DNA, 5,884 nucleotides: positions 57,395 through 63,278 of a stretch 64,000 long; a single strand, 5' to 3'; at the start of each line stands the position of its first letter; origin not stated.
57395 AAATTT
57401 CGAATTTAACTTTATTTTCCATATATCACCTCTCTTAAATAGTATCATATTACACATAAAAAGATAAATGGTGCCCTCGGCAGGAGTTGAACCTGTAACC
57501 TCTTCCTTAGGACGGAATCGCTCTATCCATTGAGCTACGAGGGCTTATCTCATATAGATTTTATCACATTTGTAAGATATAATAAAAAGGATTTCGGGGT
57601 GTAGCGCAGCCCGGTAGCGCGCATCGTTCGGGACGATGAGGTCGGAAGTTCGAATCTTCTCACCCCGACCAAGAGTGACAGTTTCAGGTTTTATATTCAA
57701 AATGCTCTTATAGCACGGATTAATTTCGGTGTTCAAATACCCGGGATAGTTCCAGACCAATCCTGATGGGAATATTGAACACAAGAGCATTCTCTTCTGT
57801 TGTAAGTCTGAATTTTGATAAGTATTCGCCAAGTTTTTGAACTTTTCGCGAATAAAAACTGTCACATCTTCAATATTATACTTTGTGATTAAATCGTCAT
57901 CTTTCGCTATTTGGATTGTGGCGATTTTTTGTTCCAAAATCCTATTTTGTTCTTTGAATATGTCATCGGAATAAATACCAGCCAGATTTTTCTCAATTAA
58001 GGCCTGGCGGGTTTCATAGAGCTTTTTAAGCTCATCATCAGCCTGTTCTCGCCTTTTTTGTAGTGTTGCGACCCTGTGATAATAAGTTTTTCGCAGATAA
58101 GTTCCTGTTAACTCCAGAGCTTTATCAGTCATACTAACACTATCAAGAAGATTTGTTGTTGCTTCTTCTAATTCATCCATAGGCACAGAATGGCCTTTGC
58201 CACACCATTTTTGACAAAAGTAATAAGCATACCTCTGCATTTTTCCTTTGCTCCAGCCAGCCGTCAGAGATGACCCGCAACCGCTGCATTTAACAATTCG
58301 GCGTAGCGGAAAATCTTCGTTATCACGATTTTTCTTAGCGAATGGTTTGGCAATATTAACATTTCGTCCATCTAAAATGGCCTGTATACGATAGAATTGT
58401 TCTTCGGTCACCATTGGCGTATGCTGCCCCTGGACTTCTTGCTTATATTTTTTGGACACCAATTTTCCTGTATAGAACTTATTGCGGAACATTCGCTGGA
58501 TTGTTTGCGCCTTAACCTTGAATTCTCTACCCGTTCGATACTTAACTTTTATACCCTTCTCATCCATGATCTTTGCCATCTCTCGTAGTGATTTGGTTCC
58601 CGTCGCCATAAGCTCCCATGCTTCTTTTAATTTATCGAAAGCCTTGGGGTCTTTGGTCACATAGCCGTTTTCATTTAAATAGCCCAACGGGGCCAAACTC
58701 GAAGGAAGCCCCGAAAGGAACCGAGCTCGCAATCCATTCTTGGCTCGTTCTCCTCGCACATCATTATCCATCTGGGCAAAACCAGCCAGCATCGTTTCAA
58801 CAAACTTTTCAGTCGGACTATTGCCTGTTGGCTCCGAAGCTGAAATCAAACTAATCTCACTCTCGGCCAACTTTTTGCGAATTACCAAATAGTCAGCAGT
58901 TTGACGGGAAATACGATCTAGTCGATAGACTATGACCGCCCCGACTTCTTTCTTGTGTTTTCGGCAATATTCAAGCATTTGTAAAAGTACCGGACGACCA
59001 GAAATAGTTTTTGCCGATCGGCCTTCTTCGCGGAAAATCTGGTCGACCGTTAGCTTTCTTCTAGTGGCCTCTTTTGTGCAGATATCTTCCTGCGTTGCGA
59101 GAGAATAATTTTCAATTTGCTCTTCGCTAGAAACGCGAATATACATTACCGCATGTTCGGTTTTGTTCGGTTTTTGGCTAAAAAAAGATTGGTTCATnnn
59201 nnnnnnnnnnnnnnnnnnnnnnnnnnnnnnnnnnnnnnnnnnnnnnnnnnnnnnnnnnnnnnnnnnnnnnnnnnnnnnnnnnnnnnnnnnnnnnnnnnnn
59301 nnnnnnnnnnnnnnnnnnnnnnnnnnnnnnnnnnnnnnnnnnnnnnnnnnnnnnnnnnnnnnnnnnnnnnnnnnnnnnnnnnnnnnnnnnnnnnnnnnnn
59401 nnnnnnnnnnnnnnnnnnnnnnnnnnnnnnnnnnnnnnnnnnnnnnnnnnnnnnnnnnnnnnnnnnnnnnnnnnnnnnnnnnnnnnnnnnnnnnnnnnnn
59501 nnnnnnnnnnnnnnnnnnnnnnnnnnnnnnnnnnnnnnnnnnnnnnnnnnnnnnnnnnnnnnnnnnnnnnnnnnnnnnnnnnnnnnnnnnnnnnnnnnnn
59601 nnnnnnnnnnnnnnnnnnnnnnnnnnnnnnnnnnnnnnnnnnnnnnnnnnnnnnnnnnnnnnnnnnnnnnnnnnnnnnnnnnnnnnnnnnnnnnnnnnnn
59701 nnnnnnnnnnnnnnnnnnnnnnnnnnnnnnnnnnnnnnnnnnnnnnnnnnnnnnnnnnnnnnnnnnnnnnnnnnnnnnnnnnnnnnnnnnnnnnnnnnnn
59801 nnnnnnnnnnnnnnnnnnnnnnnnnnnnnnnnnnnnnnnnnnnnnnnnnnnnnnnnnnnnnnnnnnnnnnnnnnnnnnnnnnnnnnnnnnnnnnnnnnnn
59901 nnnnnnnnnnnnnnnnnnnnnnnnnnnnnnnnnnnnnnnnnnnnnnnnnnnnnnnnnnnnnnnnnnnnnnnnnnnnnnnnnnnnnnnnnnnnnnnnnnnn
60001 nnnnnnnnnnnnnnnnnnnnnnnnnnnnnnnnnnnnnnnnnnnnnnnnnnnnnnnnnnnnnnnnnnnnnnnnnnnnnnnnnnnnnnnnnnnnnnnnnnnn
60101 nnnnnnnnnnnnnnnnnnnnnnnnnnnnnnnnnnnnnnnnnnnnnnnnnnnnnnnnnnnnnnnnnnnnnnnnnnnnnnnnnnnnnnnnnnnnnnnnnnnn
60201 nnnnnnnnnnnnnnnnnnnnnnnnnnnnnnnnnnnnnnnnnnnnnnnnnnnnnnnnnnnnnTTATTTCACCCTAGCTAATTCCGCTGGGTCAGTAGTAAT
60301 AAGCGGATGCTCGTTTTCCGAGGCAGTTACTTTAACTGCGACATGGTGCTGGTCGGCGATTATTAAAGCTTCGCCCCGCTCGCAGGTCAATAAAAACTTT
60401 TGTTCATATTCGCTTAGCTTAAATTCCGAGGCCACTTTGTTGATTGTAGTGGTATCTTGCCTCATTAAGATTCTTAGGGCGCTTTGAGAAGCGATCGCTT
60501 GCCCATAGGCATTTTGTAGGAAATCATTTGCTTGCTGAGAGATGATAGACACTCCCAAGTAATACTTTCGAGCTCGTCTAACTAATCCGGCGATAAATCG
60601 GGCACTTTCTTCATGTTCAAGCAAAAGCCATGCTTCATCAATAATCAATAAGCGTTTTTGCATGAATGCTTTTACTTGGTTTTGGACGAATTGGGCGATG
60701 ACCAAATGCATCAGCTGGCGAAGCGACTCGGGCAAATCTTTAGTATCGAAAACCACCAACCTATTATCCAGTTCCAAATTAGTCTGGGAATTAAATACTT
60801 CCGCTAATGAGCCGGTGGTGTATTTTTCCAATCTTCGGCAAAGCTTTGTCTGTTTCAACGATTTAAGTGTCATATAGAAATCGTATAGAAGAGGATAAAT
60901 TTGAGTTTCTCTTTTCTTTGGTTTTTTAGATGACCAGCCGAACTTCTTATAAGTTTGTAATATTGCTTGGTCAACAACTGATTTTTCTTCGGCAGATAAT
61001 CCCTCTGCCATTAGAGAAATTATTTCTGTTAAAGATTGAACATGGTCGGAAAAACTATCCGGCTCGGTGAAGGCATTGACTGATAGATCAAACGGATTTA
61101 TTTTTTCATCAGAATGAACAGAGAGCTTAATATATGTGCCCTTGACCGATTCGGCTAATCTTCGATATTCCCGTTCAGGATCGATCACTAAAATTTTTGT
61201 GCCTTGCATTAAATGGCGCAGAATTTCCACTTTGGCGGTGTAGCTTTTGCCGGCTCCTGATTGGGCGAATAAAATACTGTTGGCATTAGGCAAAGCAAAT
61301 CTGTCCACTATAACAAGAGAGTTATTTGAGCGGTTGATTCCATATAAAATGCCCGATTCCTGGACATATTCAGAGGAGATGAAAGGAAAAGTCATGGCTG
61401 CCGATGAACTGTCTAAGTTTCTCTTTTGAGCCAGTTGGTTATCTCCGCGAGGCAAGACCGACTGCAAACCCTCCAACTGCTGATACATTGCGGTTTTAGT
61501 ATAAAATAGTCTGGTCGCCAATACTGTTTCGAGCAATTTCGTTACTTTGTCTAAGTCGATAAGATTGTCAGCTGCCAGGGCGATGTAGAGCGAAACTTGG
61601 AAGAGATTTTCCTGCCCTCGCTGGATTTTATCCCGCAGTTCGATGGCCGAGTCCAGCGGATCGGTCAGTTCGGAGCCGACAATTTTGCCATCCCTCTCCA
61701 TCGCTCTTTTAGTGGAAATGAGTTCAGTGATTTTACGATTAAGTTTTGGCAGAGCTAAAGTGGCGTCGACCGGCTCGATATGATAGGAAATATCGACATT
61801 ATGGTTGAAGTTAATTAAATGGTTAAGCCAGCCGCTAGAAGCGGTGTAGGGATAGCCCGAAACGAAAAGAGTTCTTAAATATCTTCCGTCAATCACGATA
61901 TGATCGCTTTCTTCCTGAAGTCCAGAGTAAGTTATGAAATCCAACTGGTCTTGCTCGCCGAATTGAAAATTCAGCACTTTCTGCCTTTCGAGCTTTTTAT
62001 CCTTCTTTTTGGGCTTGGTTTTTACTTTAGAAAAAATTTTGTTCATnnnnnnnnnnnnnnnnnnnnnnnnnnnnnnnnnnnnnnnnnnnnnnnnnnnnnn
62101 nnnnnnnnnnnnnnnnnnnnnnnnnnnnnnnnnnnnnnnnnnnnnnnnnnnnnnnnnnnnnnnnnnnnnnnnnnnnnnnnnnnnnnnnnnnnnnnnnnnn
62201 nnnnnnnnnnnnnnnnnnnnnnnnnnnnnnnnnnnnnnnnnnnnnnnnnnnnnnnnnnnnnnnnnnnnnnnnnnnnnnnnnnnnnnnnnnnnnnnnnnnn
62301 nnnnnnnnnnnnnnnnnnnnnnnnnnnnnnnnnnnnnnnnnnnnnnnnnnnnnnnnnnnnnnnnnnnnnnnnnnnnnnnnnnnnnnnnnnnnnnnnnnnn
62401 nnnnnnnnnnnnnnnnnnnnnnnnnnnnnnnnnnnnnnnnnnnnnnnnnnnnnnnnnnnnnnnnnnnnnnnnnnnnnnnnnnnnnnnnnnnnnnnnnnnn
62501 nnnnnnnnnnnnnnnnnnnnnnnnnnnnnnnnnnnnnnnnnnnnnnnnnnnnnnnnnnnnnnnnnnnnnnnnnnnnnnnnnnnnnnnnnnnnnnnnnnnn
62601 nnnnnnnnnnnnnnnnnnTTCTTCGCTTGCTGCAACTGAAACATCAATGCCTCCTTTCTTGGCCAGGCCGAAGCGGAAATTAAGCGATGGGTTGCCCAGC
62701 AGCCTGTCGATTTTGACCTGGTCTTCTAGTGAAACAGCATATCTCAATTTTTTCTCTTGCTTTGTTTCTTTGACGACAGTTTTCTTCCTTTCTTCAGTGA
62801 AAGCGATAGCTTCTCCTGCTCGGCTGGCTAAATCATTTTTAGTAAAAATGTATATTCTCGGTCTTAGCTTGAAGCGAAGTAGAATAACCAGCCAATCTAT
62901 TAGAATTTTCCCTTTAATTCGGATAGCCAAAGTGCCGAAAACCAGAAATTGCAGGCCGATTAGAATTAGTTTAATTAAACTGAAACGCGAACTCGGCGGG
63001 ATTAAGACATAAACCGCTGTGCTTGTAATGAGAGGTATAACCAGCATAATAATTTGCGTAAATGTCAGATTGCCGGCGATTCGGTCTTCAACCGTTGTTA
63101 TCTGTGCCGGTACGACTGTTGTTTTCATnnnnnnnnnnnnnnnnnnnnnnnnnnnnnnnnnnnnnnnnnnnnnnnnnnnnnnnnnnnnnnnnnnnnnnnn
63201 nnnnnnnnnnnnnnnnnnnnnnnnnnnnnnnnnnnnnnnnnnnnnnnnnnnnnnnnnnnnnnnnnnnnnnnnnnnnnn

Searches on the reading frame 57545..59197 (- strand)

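Call 64: search_protein_families(library=pfam, proteins=[window:57545-59197:-], max_evalue=0.00001)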
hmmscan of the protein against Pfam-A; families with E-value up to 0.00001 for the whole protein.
window:57545-59197:- (550 aa): 3 families
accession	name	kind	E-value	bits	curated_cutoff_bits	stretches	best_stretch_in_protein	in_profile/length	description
PF00239.26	Resolvase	-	2.6e-30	105.8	23.3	1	16-160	1-140/145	Resolvase, N terminal domain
PF07508.19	Recombinase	-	1e-12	48.6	21.1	1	191-278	8-102/102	Recombinase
PF13408.12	Zn_ribbon_recom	-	7.1e-07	29.9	25.3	1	297-349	1-55/58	Recombinase zinc beta ribbon domain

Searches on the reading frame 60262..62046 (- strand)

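Call 64: search_protein_families(library=pfam, proteins=[window:60262-62046:-], max_evalue=0.00001)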
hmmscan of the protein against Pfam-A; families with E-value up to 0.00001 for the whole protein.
window:60262-62046:- (594 aa): 3 families
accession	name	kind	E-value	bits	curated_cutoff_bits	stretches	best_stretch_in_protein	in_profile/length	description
PF19044.6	P-loop_TraG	-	8.3e-23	81.1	25.8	1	252-559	27-349/413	TraG P-loop domain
PF12846.13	AAA_10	-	8.4e-15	55.1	27.5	1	254-526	21-303/362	AAA-like domain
PF01935.23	DUF87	-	4.1e-10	40.6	23.2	1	259-398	28-174/220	Helicase HerA, central domain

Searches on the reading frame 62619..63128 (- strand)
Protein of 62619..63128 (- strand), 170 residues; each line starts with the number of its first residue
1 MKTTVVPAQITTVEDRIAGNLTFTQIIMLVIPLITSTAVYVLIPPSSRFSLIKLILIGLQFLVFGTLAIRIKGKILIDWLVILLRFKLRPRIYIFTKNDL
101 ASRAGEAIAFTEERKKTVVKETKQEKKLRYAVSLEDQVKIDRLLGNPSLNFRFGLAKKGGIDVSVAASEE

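Call 67: find_encoding_contigs(protein=window:62619-63128:-, flank=10000, max_places=1)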
Protein window:62619-63128:- (170 aa): 2 contigs read that carry it; 1 place shown.
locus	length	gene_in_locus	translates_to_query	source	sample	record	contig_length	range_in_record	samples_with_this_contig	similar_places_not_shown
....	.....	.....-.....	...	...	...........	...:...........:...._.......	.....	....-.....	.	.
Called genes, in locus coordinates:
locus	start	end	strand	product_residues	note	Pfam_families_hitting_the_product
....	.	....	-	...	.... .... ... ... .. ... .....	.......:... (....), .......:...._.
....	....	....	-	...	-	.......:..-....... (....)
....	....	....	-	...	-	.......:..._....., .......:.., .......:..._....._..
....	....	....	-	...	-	-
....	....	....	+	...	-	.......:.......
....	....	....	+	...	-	-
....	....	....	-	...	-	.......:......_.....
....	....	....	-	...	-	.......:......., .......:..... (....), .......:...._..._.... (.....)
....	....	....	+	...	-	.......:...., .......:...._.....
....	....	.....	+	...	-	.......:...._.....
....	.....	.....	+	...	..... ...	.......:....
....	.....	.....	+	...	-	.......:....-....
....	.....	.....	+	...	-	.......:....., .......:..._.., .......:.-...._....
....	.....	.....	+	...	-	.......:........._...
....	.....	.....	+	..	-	-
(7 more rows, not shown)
